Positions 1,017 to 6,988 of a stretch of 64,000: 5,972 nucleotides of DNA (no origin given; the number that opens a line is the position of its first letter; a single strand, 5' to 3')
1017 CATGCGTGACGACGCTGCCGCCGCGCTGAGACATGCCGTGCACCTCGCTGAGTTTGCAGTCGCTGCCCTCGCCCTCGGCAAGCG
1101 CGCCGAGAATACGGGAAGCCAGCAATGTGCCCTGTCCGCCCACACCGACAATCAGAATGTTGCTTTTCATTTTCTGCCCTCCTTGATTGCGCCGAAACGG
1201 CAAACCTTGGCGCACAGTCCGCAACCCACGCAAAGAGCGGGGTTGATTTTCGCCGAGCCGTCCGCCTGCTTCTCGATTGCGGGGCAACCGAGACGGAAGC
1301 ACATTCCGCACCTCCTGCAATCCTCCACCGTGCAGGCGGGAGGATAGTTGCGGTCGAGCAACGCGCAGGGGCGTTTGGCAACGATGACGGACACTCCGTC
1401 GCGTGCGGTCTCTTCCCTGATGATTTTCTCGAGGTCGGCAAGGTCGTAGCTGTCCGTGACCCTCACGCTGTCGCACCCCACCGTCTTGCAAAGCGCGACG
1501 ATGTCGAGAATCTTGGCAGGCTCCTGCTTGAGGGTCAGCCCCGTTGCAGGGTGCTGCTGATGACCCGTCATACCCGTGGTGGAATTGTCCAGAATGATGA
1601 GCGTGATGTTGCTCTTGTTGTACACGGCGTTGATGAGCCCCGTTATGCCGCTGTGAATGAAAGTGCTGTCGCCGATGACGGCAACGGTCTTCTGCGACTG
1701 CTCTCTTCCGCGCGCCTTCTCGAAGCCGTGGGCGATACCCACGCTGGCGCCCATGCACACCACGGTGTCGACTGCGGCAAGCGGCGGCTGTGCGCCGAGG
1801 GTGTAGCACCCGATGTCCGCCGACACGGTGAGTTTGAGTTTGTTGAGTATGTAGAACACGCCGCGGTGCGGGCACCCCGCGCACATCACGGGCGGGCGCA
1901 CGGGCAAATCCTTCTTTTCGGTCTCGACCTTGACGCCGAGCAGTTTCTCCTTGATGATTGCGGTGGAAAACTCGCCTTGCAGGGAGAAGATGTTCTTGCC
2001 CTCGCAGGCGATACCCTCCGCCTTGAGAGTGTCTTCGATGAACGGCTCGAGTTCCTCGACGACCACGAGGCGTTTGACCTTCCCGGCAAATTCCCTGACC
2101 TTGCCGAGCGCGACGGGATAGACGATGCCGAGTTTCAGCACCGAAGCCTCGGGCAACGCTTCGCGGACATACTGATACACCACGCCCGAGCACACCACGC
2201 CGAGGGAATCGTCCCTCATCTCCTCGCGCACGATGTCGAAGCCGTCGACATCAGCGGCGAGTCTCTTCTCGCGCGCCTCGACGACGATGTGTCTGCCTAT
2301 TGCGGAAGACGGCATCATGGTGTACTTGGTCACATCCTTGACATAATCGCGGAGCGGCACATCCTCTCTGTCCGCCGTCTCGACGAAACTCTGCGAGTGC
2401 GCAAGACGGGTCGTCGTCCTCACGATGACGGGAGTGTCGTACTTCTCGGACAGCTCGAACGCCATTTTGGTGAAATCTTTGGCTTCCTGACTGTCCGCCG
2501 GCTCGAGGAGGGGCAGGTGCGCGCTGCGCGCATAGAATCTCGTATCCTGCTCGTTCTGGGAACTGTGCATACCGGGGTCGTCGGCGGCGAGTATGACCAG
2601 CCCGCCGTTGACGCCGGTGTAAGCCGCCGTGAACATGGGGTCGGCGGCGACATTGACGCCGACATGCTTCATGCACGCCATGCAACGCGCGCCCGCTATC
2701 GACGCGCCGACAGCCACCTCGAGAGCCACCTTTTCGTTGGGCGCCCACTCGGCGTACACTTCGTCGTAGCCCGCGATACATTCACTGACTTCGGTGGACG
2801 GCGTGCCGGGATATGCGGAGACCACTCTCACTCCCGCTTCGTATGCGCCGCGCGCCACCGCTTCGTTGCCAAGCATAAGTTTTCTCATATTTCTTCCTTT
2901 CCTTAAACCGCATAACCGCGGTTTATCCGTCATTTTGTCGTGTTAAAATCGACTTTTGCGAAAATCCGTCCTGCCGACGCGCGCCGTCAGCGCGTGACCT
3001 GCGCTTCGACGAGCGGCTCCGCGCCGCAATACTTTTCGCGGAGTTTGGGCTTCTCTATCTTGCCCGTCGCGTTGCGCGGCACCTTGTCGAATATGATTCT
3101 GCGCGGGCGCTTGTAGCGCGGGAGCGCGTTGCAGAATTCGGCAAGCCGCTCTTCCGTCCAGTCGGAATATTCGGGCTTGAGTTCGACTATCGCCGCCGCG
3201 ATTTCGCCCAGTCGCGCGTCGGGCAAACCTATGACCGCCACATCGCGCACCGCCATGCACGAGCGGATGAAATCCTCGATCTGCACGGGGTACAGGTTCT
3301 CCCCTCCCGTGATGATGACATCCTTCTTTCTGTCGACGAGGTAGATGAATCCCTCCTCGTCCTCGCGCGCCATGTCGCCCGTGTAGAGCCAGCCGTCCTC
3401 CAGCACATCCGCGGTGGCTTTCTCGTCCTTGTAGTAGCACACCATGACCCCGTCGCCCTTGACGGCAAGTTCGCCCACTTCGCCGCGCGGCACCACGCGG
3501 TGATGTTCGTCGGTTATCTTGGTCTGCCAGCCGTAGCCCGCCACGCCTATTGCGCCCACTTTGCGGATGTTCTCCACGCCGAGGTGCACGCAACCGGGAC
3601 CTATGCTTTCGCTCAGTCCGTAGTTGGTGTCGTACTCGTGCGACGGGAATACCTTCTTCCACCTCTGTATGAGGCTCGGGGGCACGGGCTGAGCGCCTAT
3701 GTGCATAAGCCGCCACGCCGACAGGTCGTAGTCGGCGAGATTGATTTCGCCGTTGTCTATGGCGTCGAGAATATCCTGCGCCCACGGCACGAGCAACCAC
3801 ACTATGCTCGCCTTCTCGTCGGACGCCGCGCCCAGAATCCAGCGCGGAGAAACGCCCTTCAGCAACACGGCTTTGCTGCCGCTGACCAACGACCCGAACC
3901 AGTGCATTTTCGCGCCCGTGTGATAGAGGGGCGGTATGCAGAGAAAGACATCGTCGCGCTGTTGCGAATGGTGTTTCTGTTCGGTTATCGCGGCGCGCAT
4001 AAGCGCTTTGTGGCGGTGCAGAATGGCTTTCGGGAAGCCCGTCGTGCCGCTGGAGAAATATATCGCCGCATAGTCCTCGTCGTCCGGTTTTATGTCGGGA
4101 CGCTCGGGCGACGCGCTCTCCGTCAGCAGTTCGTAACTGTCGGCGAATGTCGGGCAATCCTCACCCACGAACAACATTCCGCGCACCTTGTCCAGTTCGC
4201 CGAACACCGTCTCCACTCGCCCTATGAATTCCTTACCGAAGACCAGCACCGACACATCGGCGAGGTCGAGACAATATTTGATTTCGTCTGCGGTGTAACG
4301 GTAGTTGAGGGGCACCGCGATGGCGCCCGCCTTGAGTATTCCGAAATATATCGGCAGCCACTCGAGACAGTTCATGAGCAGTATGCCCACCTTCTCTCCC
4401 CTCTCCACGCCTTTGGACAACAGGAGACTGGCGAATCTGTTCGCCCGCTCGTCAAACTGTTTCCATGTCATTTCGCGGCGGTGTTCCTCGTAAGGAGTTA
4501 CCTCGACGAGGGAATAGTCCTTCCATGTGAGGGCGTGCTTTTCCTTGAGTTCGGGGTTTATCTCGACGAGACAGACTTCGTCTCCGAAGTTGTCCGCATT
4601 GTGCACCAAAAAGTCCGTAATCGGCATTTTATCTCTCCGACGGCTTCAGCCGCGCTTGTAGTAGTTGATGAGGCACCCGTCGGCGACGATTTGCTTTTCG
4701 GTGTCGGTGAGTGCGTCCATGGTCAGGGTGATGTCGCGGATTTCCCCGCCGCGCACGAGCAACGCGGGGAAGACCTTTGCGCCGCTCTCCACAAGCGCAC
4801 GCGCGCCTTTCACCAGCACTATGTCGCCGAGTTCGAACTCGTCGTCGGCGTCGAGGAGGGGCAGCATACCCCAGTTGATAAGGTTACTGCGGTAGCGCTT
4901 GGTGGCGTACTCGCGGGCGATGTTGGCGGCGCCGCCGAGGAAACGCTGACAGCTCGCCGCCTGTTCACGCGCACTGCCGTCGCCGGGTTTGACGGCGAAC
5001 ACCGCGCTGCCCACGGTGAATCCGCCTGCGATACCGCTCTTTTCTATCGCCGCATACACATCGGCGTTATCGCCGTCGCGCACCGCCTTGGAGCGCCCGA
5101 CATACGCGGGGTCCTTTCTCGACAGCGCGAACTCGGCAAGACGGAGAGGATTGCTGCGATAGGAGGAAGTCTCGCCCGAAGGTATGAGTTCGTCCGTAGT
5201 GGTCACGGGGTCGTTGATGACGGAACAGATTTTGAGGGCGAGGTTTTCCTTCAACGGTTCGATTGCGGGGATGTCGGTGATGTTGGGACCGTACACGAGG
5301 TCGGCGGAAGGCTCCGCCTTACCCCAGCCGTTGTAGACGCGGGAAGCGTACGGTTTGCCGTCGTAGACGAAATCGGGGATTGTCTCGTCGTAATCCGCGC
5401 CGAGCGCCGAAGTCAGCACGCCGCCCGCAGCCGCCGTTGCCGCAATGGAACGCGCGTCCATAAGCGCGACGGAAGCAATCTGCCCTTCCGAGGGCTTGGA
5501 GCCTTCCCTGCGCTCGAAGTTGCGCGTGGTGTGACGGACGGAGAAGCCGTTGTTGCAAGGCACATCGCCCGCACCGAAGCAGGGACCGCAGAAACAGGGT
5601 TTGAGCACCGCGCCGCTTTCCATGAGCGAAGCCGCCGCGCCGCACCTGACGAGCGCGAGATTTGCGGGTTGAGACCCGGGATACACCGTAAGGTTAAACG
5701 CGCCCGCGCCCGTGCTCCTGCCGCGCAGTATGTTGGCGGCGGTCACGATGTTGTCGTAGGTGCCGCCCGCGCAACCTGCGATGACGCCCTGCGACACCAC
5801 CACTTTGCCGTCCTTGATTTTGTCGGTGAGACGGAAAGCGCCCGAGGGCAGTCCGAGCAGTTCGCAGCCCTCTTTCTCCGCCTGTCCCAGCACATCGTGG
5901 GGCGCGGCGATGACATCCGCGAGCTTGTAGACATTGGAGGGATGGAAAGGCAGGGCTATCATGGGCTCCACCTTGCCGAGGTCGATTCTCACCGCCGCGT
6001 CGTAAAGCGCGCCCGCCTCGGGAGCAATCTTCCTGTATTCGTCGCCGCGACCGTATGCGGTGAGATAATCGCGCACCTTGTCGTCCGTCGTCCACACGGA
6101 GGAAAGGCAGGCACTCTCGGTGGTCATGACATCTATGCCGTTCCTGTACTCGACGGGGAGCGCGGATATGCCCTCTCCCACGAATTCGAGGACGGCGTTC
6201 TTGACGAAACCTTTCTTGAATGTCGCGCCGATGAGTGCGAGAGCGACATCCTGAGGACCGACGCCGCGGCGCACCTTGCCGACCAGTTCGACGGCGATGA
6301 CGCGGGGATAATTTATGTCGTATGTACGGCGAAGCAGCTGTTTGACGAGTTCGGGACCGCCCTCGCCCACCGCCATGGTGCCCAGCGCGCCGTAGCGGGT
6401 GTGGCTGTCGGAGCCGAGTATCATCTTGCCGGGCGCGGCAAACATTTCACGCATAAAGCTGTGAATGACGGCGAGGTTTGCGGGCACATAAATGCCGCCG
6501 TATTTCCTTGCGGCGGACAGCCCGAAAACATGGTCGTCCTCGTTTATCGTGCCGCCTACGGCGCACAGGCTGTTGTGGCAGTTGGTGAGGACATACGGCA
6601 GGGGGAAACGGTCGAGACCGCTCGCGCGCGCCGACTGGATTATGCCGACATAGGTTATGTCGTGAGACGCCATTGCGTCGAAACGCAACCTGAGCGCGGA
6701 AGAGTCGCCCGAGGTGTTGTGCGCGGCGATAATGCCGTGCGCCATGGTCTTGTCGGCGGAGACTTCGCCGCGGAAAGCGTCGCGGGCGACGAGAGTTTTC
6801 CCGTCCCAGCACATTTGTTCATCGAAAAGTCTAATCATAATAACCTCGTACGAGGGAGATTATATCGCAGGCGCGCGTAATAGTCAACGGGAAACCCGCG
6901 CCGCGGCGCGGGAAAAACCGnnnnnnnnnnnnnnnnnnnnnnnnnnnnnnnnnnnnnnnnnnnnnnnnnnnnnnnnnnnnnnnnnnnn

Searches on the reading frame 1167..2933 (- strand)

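Call 55: search_protein_families(library=pfam, proteins=[window:1167-2933:-], max_evalue=0.001)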
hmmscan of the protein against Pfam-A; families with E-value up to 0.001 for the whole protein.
window:1167-2933:- (588 aa): 4 families
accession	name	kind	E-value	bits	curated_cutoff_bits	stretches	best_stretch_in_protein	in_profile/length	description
PF02775.26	TPP_enzyme_C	-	5.6e-26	91.6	21.9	1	373-518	1-150/151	Thiamine pyrophosphate enzyme, C-terminal TPP binding domain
PF01855.24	POR_N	-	5.7e-18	65.9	27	1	29-192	2-176/231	Pyruvate flavodoxin/ferredoxin oxidoreductase, thiamine diP-bdg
PF00037.32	Fer4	-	2.2e-07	30.8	21.1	1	562-584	2-24/24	4Fe-4S binding domain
PF12837.12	Fer4_6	-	9.2e-06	25.8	25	1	561-583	2-24/24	4Fe-4S binding domain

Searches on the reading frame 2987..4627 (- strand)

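Call 55: search_protein_families(library=pfam, proteins=[window:2987-4627:-], max_evalue=0.001)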
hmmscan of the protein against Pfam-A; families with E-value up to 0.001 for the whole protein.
window:2987-4627:- (546 aa): 2 families
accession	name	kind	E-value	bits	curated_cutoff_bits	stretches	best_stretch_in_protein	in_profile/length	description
PF00501.34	AMP-binding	-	2.5e-73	247.5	29.9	1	43-399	16-384/384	AMP-binding enzyme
PF13193.12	AMP-binding_C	-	7.6e-12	46.4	24.5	1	449-523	1-76/76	AMP-binding enzyme C-terminal domain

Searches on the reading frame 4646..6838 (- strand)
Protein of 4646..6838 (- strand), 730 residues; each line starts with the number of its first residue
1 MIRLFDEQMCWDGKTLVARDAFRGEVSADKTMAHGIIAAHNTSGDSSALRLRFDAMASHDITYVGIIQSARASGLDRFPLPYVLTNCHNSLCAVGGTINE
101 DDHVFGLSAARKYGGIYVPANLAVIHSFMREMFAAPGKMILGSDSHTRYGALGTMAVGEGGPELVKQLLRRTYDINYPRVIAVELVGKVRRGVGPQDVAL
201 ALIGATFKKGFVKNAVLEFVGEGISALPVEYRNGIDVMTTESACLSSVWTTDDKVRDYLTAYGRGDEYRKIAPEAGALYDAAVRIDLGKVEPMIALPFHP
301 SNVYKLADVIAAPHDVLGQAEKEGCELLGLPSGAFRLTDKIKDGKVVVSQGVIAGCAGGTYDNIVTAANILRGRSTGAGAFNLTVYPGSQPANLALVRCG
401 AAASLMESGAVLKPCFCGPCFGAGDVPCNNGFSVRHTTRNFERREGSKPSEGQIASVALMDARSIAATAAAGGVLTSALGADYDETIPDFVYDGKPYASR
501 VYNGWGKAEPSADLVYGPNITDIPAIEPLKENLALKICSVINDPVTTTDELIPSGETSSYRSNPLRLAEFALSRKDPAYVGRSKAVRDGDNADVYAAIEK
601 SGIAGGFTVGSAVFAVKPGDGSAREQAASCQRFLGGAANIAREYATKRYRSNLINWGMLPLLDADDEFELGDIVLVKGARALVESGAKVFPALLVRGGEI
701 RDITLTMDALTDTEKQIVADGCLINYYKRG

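Call 3: search_protein_families(library=pfam, proteins=[window:4646-6838:-], max_evalue=0.01)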
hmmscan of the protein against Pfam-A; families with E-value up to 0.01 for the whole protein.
window:4646-6838:- (730 aa): 2 families
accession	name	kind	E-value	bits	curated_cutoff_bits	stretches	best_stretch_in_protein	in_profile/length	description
PF00330.25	Aconitase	-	1.8e-85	288.1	28.7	1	36-466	3-462/463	Aconitase family (aconitate hydratase)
PF00694.25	Aconitase_C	-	1.6e-06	28.9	22.8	1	618-661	84-126/131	Aconitase C-terminal domain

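Call 4: search_protein_families(library=ncbifam, proteins=[window:4646-6838:-], max_evalue=0.01)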
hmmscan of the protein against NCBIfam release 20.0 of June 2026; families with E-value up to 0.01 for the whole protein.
window:4646-6838:- (730 aa): 23 families
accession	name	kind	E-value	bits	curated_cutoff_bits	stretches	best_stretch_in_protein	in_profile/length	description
NF008503.0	PRK11413.1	equivalog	0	1114.7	641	1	21-729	22-750/753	hydratase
NF005558.0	PRK07229.1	equivalog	1.4e-102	344.4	612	1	30-729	3-643/647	aconitate hydratase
TIGR01342.1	acon_putative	hypoth_equivalog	3.3e-91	306.5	719.15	2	347-728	285-646/655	putative aconitate hydratase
NF001614.1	PRK00402.1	subfamily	1.4e-50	172.2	385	2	31-310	2-286/415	aconitase/3-isopropylmalate dehydratase large subunit family protein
TIGR02086.1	IPMI_arch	subfamily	5.2e-43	147.3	410.15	2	117-309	89-280/411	3-isopropylmalate dehydratase/homoaconitate hydratase family large subunit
TIGR01340.1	aconitase_mito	equivalog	2e-40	138.9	825.35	2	49-302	52-323/745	aconitate hydratase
TIGR01343.1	hacA_fam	subfamily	9.2e-39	133.2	385.7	2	118-309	91-282/412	homoaconitate hydratase family protein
TIGR02083.1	LEU2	equivalog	1.2e-37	129.8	610.65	2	120-309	96-285/419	3-isopropylmalate dehydratase large subunit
NF009116.0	PRK12466.1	subfamily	5e-35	121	531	1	133-473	120-461/472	3-isopropylmalate dehydratase large subunit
NF006757.0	PRK09277.1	subfamily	2.9e-31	108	686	2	132-423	200-501/888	aconitate hydratase AcnA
NF009520.0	PRK12881.1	subfamily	3.3e-31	107.8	905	2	132-423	200-502/893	aconitate hydratase AcnA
NF004016.0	PRK05478.1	subfamily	7.5e-30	103.9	510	1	133-472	118-458/468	3-isopropylmalate dehydratase large subunit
TIGR00170.1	leuC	equivalog_domain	2.7e-28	98.8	560.25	1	132-465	116-456/466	3-isopropylmalate dehydratase large subunit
NF040615.1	HacA_Meth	equivalog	1.8e-27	96.1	550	2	124-312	97-292/419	homoaconitase large subunit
TIGR01341.1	aconitase_1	equivalog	2e-25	88.6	945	2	138-422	189-491/876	aconitate hydratase AcnA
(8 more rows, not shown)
